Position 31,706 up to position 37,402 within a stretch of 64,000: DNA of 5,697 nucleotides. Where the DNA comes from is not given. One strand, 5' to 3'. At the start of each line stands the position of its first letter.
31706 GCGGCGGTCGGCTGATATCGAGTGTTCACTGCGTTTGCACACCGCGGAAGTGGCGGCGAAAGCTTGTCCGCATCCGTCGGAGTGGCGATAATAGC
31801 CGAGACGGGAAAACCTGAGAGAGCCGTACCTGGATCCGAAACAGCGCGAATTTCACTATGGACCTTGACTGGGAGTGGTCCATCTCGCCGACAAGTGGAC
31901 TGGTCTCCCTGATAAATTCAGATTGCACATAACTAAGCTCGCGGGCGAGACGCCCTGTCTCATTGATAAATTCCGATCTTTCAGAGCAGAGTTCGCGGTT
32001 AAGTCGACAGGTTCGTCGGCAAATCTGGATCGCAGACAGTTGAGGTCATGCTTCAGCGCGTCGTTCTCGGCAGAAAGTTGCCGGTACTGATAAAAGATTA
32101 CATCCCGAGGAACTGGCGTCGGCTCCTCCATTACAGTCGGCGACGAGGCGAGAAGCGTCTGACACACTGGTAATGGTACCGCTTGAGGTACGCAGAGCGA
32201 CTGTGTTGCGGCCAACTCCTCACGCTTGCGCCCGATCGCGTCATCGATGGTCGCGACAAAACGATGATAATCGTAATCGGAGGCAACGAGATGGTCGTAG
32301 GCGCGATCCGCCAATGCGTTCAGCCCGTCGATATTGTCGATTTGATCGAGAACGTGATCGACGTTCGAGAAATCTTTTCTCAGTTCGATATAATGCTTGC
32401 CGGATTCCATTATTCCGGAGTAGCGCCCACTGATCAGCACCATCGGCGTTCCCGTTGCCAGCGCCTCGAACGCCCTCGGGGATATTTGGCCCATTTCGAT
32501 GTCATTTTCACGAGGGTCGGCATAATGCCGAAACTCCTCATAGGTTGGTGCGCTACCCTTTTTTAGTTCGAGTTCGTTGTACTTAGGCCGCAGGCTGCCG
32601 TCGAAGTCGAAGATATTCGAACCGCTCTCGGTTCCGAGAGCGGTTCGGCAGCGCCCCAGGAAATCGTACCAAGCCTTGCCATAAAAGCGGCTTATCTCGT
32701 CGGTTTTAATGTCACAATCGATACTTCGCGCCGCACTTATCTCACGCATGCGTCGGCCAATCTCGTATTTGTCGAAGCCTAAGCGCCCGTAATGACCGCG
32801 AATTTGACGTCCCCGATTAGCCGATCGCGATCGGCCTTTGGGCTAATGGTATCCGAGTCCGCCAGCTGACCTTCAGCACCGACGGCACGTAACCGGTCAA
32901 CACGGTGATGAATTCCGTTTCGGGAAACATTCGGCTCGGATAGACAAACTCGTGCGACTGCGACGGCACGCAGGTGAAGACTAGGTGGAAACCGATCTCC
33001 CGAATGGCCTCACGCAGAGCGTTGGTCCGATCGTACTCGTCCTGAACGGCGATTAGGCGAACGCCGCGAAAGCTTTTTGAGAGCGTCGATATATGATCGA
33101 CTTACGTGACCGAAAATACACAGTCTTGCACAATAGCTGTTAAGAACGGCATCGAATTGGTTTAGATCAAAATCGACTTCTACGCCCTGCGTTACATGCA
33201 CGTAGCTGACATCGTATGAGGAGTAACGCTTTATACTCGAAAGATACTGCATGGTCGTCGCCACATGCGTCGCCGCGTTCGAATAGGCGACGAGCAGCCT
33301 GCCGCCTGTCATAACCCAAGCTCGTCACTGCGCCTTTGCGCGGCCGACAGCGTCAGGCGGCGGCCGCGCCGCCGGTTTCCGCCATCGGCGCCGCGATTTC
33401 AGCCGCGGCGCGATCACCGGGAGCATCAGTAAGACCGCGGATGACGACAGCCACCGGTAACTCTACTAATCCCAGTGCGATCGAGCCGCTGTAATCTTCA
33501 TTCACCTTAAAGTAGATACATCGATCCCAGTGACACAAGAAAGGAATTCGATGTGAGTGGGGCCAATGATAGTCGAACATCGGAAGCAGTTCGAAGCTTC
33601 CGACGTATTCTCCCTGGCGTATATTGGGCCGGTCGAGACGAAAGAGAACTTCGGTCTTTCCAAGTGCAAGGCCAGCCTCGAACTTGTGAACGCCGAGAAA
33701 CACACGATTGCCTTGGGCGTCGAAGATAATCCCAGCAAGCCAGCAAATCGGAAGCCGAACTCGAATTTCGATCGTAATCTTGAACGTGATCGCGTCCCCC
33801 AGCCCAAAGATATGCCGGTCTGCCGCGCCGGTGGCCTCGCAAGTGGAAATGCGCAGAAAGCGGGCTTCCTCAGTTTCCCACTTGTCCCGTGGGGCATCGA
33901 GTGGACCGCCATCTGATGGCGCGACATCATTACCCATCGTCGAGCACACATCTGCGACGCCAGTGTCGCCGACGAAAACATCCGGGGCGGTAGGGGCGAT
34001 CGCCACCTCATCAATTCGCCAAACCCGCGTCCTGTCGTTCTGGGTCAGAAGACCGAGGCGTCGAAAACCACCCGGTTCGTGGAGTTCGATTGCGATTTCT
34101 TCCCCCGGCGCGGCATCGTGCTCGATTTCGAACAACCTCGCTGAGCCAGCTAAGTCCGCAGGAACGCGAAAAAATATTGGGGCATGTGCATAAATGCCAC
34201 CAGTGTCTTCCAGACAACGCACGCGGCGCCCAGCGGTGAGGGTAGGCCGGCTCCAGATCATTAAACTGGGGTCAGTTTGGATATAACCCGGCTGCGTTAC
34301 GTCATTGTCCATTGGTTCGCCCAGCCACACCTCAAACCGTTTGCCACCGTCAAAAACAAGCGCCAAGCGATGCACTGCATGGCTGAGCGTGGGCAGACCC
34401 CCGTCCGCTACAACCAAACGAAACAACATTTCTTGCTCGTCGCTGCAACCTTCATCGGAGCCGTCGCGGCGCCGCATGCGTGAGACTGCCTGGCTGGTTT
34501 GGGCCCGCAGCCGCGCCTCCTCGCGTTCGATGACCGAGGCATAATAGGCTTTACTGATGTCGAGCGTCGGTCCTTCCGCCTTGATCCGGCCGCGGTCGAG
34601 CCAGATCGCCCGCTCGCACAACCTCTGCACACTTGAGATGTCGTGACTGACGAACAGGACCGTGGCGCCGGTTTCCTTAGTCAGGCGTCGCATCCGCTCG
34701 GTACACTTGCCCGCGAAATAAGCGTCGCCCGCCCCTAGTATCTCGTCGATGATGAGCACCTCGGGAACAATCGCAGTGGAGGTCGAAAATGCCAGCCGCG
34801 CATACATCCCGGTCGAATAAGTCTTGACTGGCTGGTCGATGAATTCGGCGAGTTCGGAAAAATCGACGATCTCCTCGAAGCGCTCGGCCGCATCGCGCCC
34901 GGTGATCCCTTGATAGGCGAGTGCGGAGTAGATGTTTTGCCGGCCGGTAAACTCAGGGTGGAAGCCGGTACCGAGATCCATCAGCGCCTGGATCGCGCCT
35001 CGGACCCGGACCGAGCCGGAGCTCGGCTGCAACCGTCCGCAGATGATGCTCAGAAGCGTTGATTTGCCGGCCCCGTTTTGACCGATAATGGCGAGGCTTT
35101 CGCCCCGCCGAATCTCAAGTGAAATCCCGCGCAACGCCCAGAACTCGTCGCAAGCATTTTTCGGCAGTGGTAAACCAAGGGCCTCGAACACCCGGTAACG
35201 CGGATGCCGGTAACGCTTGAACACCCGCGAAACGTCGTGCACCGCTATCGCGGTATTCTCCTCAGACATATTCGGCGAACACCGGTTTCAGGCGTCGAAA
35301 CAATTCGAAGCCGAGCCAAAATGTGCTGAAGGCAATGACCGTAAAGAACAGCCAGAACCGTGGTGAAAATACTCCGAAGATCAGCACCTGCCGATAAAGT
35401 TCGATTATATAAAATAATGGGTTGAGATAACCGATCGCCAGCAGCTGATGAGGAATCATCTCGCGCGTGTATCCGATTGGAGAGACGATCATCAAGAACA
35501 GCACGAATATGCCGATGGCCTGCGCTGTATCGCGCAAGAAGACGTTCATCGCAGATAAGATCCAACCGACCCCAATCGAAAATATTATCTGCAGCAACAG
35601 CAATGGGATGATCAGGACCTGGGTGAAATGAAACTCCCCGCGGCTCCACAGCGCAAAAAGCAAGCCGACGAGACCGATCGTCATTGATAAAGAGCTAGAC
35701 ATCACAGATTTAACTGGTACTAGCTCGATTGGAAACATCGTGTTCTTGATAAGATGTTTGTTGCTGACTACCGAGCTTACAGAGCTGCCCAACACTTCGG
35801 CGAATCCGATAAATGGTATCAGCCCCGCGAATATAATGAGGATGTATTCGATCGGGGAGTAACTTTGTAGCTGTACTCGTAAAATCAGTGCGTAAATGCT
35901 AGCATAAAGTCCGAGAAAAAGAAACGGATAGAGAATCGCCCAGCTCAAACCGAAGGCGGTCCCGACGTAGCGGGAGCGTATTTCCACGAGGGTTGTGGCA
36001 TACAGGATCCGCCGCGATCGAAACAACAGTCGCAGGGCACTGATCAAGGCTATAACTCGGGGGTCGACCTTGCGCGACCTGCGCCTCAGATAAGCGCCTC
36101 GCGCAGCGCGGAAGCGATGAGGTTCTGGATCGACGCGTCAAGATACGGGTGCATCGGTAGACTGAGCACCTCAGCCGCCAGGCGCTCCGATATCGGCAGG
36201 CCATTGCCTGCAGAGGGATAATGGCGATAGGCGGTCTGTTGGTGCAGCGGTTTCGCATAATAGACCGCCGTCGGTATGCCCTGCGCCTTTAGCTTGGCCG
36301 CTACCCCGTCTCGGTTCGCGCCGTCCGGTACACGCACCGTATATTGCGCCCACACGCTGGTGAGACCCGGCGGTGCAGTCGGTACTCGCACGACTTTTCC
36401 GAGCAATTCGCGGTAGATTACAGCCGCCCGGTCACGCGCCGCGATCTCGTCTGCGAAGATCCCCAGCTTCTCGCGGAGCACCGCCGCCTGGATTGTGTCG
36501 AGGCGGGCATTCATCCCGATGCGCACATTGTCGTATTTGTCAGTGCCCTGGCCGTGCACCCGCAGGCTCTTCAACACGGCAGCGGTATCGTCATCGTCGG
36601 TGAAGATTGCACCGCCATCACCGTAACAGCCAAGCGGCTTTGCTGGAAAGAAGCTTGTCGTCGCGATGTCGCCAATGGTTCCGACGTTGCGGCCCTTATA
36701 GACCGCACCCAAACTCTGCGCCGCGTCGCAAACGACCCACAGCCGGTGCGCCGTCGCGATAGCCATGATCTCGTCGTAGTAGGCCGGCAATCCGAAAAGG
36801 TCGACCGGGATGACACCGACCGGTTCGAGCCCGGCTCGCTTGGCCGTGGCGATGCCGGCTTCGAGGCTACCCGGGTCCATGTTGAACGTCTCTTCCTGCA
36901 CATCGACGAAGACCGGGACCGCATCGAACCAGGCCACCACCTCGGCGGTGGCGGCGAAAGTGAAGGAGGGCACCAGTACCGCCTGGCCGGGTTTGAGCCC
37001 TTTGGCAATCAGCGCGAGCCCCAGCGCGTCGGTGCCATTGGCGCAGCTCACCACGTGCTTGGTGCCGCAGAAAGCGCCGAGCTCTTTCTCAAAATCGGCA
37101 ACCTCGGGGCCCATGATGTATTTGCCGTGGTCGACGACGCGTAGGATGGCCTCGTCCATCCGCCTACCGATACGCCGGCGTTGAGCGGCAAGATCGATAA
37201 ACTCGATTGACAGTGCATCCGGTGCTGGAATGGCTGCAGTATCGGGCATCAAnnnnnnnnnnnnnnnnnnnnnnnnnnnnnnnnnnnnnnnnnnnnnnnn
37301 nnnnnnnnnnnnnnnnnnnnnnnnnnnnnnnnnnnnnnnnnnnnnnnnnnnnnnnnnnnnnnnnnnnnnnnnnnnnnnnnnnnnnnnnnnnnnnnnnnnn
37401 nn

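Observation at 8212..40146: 32-kb single-strand glycan locus with an enzyme combination I cannot map to any described polysaccharide pathway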

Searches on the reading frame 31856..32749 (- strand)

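Call 5: search_protein_families(library=pfam, proteins=[window:31856-32749:-], max_evalue=0.01)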
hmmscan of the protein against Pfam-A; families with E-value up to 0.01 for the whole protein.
window:31856-32749:- (297 aa): 1 family
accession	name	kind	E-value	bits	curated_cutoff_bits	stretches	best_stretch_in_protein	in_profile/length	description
PF13524.12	Glyco_trans_1_2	-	0.0036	17.7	25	1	83-168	57-142/144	Glycosyl transferase-like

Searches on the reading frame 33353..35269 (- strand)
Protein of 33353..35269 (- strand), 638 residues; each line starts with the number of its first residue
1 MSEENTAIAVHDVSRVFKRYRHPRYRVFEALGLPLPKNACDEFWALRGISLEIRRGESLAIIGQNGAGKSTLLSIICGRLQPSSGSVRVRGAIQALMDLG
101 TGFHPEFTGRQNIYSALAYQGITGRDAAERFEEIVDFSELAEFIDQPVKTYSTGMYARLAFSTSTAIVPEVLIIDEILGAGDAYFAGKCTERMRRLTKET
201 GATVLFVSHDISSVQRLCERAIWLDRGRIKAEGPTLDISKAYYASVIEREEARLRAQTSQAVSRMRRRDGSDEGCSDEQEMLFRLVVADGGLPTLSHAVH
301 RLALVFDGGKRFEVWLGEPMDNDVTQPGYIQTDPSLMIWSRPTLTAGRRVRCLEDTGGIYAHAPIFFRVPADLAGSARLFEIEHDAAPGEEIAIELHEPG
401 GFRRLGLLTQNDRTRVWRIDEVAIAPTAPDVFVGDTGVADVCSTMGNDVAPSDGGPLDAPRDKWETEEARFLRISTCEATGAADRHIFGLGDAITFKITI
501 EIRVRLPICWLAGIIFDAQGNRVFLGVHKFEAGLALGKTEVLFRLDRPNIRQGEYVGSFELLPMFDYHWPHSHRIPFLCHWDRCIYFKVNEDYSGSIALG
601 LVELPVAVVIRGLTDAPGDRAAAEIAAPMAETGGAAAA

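Call 5: search_protein_families(library=pfam, proteins=[window:33353-35269:-], max_evalue=0.01)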
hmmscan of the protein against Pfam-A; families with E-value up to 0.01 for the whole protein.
window:33353-35269:- (638 aa): 6 families
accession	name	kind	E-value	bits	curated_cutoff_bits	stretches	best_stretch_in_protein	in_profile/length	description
PF00005.33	ABC_tran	-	7.3e-20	72.4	25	1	46-176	1-134/137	ABC transporter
PF14524.12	Wzt_C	-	0.0002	21.8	30.4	1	463-590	4-130/143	Wzt C-terminal domain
PF13555.12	AAA_29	-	0.001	19.2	27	1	50-73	16-39/61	P-loop containing region of AAA domain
PF13304.12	AAA_21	-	0.0039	17.7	27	0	60-86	3-35/304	AAA domain, putative AbiEii toxin, Type IV TA system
PF13476.12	AAA_23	-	0.0054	17.8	27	1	60-77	23-40/201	AAA domain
PF13481.12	AAA_25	-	0.0094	16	27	0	53-74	30-51/195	AAA domain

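Call 68: search_protein_families(library=ncbifam, proteins=[window:33353-35269:-], max_evalue=0.00001)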
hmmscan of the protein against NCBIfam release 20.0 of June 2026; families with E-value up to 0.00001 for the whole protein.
window:33353-35269:- (638 aa): 173 families (the best 25 are shown)
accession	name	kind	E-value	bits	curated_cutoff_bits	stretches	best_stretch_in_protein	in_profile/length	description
NF050108.1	galactan_ABC_ATP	equivalog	1.8e-53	181.3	400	1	45-243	44-241/244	galactan export ABC transporter ATP-binding subunit Wzt/RfbE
NF010065.0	PRK13545.1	equivalog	6.1e-50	170.4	538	1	36-243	30-235/549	teichoic acids export protein ATP-binding subunit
NF010066.0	PRK13546.1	equivalog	5.2e-49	167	320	1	5-245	2-237/264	teichoic acids export ABC transporter ATP-binding subunit TagH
TIGR01188.1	drrA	subfamily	5.7e-32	111.2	312.45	1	41-257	4-233/302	daunorubicin resistance ABC transporter, ATP-binding protein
TIGR01184.1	ntrCD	subfamily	2.5e-25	89.4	291.8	1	46-238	1-202/230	nitrate ABC transporter ATP-binding protein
TIGR04521.1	ECF_ATPase_2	equivalog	7.5e-25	87.6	330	2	119-240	112-234/279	energy-coupling factor transporter ATPase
TIGR03864.1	PQQ_ABC_ATP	hypoth_equivalog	7.1e-24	84.5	302.25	1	45-244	16-225/236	ABC transporter, ATP-binding subunit, PQQ-dependent alcohol dehydrogenase system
TIGR02769.1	nickel_nikE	equivalog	1.5e-23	83.6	332.55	2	126-232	125-232/265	nickel import ATP-binding protein NikE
NF007739.0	PRK10419.1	subfamily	2.1e-23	83.2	354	2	126-235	126-236/268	nickel ABC transporter ATP-binding protein NikE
NF010156.0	PRK13635.1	equivalog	2.2e-23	82.8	392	2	111-238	101-227/279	energy-coupling factor ABC transporter ATP-binding protein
TIGR04520.1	ECF_ATPase_1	equivalog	5.2e-23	81.8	315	2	43-92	15-64/269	energy-coupling factor transporter ATPase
TIGR00968.1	3a0106s01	subfamily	8e-23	81.2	342.75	1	42-240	12-220/237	sulfate ABC transporter ATP-binding protein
NF010060.0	PRK13537.1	equivalog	5.6e-22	78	521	1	46-248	31-244/314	nodulation factor ABC transporter ATP-binding protein NodI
TIGR01166.1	cbiO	subfamily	1.2e-21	77.1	211.8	2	44-92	6-54/190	cobalt ABC transporter, ATP-binding protein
TIGR03265.1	PhnT2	equivalog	1.3e-21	77.2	457.7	1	39-238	13-222/353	putative 2-aminoethylphosphonate ABC transporter ATP-binding protein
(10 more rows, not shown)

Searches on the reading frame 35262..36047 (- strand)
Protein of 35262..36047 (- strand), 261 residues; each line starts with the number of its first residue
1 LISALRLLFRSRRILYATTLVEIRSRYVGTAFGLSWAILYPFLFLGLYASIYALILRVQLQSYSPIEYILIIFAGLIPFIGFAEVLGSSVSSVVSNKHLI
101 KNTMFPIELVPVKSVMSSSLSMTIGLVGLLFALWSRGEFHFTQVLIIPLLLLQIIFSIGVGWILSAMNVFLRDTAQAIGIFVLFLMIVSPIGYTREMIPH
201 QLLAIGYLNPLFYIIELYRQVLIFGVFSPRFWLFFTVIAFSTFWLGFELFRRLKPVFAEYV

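Call 5: search_protein_families(library=pfam, proteins=[window:35262-36047:-], max_evalue=0.01)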
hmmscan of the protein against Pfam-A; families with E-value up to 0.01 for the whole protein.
window:35262-36047:- (261 aa): 1 family
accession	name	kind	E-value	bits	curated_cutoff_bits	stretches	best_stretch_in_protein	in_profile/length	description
PF01061.29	ABC2_membrane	-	7.9e-12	45.6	26.9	1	31-222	19-210/211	ABC-2 type transporter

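Call 68: search_protein_families(library=ncbifam, proteins=[window:35262-36047:-], max_evalue=0.00001)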
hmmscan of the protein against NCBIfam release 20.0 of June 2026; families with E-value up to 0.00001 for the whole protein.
window:35262-36047:- (261 aa): 2 families
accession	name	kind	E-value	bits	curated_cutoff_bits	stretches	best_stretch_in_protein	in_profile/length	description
NF050053.1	CapPschTportKpsM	equivalog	4.8e-07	30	300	1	14-220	4-215/257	capsule polysaccharide transporter KpsM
NF050109.1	galactan_ABC_perm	equivalog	9.6e-06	25.3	380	0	9-243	18-254/272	galactan export ABC transporter permease subunit Wzm/RfbD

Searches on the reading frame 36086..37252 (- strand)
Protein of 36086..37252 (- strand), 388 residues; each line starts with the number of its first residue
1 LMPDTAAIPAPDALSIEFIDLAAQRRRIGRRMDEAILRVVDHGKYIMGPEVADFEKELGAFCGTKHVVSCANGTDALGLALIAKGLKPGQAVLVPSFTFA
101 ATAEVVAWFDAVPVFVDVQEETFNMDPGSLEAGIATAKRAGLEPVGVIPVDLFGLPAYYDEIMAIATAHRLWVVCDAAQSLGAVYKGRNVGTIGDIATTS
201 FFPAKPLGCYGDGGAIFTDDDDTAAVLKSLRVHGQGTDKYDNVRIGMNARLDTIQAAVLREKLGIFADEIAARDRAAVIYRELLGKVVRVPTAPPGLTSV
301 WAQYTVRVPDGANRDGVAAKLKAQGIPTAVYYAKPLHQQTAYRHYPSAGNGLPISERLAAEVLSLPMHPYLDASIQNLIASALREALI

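Call 6: search_protein_families(library=pfam, proteins=[window:36086-37252:-], max_evalue=0.01)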
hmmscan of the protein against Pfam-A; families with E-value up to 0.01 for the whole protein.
window:36086-37252:- (388 aa): 3 families
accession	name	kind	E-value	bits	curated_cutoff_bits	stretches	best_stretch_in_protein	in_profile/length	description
PF01041.23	DegT_DnrJ_EryC1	-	1.3e-101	340.8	19.8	1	29-383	4-359/360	DegT/DnrJ/EryC1/StrS aminotransferase family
PF00155.27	Aminotran_1_2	-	2e-08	34.3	19.7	1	51-178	44-187/361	Aminotransferase class I and II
PF01212.27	Beta_elim_lyase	-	0.00055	19.8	27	1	39-184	22-176/288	Beta-eliminating lyase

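Call 68: search_protein_families(library=ncbifam, proteins=[window:36086-37252:-], max_evalue=0.00001)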
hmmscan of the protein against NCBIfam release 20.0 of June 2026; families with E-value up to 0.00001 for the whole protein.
window:36086-37252:- (388 aa): 8 families
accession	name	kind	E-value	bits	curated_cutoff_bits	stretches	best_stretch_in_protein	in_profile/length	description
TIGR03588.1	PseC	equivalog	1.4e-59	201.9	423.5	1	34-386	15-379/380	UDP-4-amino-4,6-dideoxy-N-acetyl-beta-L-altrosamine transaminase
TIGR04181.1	NHT_00031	hypoth_equivalog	1.6e-56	191.7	420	1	47-366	28-357/359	LegC family aminotransferase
TIGR04427.1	PLP_DesI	equivalog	2.5e-51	175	650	1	25-374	31-370/390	dTDP-4-dehydro-6-deoxyglucose aminotransferase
NF008687.0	PRK11706.1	equivalog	1e-47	162.7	375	1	60-384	42-371/375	dTDP-4-amino-4,6-dideoxygalactose transaminase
NF008658.2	PRK11658.1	equivalog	2.8e-46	157.9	631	1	24-385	8-375/379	UDP-4-amino-4-deoxy-L-arabinose aminotransferase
TIGR02379.1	ECA_wecE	subfamily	4.4e-41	140.9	434.85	1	62-382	44-370/376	dTDP-4-amino-4,6-dideoxy-D-glucose transaminase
NF011936.0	PRK15407.1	equivalog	2.1e-35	122.3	423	1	47-235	63-252/440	lipopolysaccharide biosynthesis protein RfbH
NF005588.0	PRK07309.1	equivalog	8.8e-06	24.8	576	0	64-180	91-209/391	pyridoxal phosphate-dependent aminotransferase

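Call 74: search_solved_structures(query=window:36086-37252:-, max_evalue=1e-60)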
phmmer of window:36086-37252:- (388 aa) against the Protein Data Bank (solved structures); distinct sequences matched with E-value up to 1e-60: 9.
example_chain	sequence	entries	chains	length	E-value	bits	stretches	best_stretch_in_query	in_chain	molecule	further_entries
4qgr_A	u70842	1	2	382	3.4e-132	444.3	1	16-384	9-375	DegT/DnrJ/EryC1/StrS aminotransferase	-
3nyu_A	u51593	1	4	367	6.7e-101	341.3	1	16-383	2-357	Aminotransferase WbpE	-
3nu7_A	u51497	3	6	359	7.8e-101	341.1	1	16-383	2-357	Aminotransferase WbpE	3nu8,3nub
3nys_A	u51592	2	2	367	5e-100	338.4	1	16-383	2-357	Aminotransferase WbpE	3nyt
8e75_A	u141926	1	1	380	4.7e-96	325.3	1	16-374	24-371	DegT/DnrJ/EryC1/StrS aminotransferase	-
8e77_A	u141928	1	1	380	4.7e-96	325.3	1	16-374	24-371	DegT/DnrJ/EryC1/StrS aminotransferase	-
7b0d_A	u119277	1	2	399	1.8e-70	241.2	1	15-375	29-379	Glutamine--scyllo-inositol transaminase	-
2oga_A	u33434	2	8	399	1.1e-67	232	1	15-385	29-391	Transaminase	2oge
7n63_A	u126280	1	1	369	3.1e-61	210.8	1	16-386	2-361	Putative aminotransferase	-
